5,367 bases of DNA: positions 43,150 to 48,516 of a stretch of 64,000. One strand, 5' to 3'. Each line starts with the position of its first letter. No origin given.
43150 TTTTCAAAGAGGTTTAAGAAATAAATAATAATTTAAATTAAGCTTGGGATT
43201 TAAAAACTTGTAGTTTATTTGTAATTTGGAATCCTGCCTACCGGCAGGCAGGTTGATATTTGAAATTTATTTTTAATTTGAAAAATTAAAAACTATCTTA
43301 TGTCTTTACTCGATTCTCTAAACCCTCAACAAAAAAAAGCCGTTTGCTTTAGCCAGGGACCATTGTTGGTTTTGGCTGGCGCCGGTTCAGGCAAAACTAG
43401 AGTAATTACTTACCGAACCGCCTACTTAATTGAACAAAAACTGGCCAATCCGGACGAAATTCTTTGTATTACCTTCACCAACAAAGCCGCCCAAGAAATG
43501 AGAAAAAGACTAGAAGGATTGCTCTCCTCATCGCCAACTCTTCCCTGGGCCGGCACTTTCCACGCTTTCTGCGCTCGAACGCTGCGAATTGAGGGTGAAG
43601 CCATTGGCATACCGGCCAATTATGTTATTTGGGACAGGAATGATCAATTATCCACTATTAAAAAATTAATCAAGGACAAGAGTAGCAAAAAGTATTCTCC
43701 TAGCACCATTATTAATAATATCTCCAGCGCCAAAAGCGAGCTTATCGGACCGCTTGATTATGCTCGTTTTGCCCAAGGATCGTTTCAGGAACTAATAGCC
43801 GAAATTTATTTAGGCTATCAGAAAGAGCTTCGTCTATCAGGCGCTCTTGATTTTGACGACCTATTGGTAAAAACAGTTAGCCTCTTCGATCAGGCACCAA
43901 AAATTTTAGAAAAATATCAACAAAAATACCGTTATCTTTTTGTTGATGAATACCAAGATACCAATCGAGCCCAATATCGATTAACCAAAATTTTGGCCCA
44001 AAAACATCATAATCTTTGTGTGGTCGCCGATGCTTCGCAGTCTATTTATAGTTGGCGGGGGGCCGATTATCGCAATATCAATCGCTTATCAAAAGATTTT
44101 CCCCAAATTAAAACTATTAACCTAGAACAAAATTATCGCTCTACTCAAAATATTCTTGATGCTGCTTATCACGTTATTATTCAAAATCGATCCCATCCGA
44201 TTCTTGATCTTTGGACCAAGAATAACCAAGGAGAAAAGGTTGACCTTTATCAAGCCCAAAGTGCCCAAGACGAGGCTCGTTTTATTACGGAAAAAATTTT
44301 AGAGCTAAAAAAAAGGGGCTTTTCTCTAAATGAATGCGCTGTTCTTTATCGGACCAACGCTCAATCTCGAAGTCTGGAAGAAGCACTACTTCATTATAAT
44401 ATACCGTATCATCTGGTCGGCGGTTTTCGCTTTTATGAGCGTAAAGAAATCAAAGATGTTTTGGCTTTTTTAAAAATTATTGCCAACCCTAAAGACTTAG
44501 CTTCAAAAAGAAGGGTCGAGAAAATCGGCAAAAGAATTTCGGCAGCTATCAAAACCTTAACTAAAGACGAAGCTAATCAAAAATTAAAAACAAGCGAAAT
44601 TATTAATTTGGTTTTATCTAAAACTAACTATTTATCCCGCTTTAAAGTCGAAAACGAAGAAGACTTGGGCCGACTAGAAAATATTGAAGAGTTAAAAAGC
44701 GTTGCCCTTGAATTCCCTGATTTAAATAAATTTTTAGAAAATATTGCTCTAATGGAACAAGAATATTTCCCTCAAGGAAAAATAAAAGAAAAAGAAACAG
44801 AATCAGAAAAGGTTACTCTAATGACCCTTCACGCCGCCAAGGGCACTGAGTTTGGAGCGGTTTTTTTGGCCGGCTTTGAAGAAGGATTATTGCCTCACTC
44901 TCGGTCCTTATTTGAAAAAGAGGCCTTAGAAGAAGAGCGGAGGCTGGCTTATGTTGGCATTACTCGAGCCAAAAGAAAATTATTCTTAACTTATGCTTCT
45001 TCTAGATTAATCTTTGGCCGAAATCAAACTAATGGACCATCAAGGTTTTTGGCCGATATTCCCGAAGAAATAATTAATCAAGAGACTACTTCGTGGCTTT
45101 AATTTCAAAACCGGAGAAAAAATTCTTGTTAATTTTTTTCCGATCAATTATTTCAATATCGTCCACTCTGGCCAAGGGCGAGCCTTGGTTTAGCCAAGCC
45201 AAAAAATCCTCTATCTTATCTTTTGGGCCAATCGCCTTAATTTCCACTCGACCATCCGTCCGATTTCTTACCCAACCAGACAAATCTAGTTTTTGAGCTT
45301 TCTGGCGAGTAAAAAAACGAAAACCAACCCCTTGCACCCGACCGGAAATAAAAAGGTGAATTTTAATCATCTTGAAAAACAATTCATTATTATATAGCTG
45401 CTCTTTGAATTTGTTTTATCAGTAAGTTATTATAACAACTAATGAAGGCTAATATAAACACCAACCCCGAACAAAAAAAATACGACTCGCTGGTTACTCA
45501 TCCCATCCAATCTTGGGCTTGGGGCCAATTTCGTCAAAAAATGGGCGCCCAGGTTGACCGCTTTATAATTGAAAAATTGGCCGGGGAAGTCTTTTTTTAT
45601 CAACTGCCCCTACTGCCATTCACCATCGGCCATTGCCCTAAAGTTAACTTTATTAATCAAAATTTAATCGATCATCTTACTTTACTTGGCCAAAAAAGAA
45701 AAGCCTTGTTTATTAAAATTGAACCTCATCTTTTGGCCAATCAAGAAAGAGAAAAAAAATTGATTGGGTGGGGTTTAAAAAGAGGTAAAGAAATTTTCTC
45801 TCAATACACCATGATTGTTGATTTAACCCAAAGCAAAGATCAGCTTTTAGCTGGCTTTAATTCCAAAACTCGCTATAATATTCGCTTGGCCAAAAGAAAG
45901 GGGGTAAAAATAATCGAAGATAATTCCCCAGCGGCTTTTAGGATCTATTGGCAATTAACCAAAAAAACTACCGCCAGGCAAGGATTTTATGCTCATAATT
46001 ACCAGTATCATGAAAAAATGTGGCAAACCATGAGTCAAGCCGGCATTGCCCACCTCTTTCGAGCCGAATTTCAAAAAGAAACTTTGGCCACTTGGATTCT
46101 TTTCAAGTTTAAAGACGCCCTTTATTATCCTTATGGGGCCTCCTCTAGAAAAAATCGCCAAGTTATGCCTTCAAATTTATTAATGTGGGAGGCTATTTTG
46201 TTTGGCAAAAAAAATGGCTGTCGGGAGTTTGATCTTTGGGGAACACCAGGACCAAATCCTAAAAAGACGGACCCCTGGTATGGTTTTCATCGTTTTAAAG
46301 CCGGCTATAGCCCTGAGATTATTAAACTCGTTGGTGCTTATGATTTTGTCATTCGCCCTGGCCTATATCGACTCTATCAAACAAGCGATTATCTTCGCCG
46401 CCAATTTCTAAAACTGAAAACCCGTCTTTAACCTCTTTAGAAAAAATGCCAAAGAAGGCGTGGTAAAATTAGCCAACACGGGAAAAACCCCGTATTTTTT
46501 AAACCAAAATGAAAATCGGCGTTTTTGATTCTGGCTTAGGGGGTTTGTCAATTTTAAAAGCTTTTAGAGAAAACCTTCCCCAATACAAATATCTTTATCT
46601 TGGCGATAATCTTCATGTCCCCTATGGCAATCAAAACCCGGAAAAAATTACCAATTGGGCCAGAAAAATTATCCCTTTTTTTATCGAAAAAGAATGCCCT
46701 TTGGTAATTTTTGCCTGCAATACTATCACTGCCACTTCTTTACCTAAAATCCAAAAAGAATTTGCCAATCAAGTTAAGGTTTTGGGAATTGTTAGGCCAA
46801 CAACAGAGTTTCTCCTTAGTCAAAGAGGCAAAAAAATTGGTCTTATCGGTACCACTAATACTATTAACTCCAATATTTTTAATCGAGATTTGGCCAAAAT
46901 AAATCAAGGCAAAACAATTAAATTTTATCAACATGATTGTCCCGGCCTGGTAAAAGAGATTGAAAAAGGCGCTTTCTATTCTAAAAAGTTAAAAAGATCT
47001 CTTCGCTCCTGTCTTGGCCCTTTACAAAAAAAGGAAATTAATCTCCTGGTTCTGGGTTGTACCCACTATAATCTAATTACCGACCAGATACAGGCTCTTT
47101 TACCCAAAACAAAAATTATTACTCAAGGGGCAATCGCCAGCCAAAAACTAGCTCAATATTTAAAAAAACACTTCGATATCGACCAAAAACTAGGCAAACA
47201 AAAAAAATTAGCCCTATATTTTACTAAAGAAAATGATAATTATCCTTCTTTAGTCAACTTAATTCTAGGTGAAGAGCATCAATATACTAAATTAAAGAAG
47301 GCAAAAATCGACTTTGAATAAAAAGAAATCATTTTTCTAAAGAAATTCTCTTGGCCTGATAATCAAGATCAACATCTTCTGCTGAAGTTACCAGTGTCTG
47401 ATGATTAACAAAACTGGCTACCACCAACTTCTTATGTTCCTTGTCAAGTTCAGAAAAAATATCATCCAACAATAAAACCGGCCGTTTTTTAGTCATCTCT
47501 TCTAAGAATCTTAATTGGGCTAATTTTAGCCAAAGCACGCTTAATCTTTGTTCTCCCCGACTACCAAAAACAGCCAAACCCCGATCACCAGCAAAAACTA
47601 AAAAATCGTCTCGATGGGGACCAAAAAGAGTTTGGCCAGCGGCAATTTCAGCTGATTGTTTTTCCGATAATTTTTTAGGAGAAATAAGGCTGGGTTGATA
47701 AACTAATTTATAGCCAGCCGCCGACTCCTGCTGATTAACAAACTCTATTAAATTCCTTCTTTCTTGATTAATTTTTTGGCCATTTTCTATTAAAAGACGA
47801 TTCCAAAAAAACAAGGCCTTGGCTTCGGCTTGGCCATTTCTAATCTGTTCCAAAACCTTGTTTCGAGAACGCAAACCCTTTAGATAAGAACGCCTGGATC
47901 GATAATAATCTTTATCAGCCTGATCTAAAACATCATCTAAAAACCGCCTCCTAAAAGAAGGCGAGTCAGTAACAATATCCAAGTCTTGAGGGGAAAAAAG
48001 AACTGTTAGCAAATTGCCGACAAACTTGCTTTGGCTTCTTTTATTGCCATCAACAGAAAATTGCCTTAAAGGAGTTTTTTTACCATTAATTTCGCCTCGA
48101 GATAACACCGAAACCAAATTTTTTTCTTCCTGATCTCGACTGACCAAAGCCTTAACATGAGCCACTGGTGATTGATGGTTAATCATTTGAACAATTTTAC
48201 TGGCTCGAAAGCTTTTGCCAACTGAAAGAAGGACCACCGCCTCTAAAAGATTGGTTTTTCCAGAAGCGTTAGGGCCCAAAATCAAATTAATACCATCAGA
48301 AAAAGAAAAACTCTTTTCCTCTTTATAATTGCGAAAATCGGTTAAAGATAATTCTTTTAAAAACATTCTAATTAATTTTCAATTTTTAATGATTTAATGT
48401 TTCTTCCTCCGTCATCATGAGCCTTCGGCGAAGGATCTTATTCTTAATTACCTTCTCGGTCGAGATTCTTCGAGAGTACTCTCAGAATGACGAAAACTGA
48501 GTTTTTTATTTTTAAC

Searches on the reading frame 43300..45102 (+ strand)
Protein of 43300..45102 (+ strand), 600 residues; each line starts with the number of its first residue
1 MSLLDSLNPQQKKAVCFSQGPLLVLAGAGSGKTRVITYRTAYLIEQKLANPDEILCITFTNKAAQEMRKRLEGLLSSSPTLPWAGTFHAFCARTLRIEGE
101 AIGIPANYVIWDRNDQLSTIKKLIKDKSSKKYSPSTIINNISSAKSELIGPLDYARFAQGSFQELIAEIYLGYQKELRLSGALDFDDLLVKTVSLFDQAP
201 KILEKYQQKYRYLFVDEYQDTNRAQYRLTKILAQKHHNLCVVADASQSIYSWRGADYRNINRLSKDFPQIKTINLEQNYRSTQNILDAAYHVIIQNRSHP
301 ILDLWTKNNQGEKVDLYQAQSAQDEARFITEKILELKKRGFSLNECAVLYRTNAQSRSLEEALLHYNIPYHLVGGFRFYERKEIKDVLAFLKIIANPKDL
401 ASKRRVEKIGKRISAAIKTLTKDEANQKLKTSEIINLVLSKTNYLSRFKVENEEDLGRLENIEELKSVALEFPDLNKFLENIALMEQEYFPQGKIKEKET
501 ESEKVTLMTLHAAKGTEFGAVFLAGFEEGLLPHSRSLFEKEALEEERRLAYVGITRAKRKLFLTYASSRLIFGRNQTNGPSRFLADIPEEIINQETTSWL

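Call 74: search_protein_families(library=pfam, proteins=[window:43300-45102:+], max_evalue=0.001)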
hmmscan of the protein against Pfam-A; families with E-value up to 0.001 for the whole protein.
window:43300-45102:+ (600 aa): 8 families
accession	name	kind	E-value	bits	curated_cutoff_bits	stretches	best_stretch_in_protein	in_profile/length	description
PF00580.27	UvrD-helicase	-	1.3e-88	297.7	23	1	7-268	1-271/271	UvrD/REP helicase N-terminal domain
PF13361.12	UvrD_C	-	5.3e-66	223.9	25.6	2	273-437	1-167/350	UvrD-like helicase C-terminal domain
PF13245.12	AAA_19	-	1.1e-23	84.3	25.1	1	11-251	1-132/134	AAA domain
PF13538.12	UvrD_C_2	-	1.3e-08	35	27.4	1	505-563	2-51/52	UvrD-like helicase C-terminal domain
PF01443.25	Viral_helicase1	-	1.1e-06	29.1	21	0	176-267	30-119/228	Viral superfamily 1 RNA helicase core domain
PF13604.12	AAA_30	-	1.7e-05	25.1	27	0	7-71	2-66/191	AAA domain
PF13173.12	AAA_14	-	0.00027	21.4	27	0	182-249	34-101/129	AAA domain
PF13087.12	AAA_12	-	0.00065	19.8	27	0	493-563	127-190/195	AAA domain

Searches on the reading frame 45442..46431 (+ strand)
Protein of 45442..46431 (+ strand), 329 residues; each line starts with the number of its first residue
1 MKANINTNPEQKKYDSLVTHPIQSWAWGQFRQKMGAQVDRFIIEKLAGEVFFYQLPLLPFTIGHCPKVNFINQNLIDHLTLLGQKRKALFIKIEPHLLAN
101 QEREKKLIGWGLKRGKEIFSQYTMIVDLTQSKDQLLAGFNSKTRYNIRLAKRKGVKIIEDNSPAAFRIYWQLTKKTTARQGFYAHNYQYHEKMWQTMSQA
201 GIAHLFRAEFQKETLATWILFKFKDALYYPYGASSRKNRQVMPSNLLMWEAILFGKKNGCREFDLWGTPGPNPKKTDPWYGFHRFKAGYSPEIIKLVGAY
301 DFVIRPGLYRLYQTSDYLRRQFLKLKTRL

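Call 74: search_protein_families(library=pfam, proteins=[window:45442-46431:+], max_evalue=0.001)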
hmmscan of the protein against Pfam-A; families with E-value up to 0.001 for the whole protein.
window:45442-46431:+ (329 aa): 2 families
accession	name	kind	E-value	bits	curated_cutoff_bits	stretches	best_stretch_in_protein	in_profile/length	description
PF02388.22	FemAB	-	1.8e-30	106.5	24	2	211-314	303-403/406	FemAB family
PF13480.13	Acetyltransf_6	-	4.8e-16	59.6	22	1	141-267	1-136/143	Acetyltransferase (GNAT) domain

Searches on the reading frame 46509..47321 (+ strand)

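Call 32: search_protein_families(library=pfam, proteins=[window:46509-47321:+], max_evalue=0.001)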
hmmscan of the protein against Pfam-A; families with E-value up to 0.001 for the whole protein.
window:46509-47321:+ (270 aa): 1 family
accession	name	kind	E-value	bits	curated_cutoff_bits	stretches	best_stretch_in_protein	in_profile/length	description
PF01177.27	Asp_Glu_race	-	1.7e-16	61.1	31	1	15-203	16-201/211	Asp/Glu/Hydantoin racemase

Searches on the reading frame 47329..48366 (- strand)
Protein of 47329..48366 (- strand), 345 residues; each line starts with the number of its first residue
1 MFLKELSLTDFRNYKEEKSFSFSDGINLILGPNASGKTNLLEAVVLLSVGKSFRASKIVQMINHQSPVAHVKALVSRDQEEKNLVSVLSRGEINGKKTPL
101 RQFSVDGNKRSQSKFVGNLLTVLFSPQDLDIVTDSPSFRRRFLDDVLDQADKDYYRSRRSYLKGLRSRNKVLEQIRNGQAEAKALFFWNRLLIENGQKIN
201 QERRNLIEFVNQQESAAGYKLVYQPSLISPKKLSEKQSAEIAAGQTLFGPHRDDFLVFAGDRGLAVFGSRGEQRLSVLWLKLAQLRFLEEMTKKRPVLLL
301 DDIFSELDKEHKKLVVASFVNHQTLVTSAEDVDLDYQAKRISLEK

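Call 33: search_protein_families(library=pfam, proteins=[window:47329-48366:-], max_evalue=0.001)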
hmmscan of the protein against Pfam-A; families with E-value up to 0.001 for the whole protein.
window:47329-48366:- (345 aa): 7 families
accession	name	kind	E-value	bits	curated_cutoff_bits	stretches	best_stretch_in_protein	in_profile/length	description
PF02463.25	SMC_N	-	1.6e-23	83.7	40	1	2-328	1-196/220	RecF/RecN/SMC N terminal domain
PF13476.12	AAA_23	-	4.4e-10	41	27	1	6-140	2-87/201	AAA domain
PF13175.12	AAA_15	-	3.5e-08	33.9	32.1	1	1-72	1-55/374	AAA ATPase domain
PF13304.12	AAA_21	-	6.7e-06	26.8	27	1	26-70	1-47/304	AAA domain, putative AbiEii toxin, Type IV TA system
PF13555.12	AAA_29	-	0.0001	22.4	27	1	3-52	1-50/61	P-loop containing region of AAA domain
PF01637.24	ATPase_2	-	0.00036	20.9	33.2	0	25-75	21-69/225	ATPase domain predominantly from Archaea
PF13514.12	AAA_27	-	0.00078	19.5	22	0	1-53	1-55/206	AAA domain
